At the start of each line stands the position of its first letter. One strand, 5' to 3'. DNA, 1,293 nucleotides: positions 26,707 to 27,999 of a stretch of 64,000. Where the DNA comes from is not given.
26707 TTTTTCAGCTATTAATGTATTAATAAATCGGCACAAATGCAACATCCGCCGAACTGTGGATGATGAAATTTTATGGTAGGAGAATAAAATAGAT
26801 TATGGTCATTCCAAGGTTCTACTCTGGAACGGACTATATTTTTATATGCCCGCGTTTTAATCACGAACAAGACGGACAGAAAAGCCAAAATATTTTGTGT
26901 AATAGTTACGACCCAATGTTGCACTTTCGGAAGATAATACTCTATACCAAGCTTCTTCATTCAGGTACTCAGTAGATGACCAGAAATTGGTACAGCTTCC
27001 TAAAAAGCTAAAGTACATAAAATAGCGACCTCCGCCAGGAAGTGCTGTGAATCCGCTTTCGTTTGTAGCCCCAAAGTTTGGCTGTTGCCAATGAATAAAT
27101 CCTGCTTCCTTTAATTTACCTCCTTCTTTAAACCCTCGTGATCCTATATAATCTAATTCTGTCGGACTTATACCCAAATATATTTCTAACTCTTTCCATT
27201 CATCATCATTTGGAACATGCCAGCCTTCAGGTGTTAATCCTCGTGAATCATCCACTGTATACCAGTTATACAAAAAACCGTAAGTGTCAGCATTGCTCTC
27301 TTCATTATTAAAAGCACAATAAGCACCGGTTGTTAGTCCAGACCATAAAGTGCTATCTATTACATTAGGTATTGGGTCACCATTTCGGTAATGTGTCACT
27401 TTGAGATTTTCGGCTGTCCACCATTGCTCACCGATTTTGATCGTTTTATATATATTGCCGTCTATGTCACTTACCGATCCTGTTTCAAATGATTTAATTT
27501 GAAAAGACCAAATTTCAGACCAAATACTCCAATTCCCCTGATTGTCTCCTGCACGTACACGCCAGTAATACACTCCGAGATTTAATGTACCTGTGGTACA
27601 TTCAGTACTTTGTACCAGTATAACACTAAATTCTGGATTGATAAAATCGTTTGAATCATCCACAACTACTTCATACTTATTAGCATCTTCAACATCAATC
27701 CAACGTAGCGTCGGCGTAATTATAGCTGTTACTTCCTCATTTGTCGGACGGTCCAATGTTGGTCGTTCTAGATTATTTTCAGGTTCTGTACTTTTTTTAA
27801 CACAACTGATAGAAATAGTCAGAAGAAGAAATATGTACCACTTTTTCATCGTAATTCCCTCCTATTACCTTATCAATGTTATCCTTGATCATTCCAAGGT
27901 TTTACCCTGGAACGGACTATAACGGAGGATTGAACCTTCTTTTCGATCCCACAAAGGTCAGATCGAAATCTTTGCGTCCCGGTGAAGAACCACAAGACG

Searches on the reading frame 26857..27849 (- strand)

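Call 57: search_protein_families(library=pfam, proteins=[window:26857-27849:-], max_evalue=0.001)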
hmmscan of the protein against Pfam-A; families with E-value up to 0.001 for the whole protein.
window:26857-27849:- (330 aa): 2 families
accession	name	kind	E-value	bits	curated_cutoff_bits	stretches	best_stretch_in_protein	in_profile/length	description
PF09603.15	Fib_succ_major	-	1.1e-47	163.2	33.9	1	137-329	1-187/187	Fibrobacter succinogenes major domain (Fib_succ_major)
PF25788.1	Ig_Rha78A_N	-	0.00073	20.2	27.4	0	94-118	77-101/105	Rha78A-like, N-terminal immunoglobulin domain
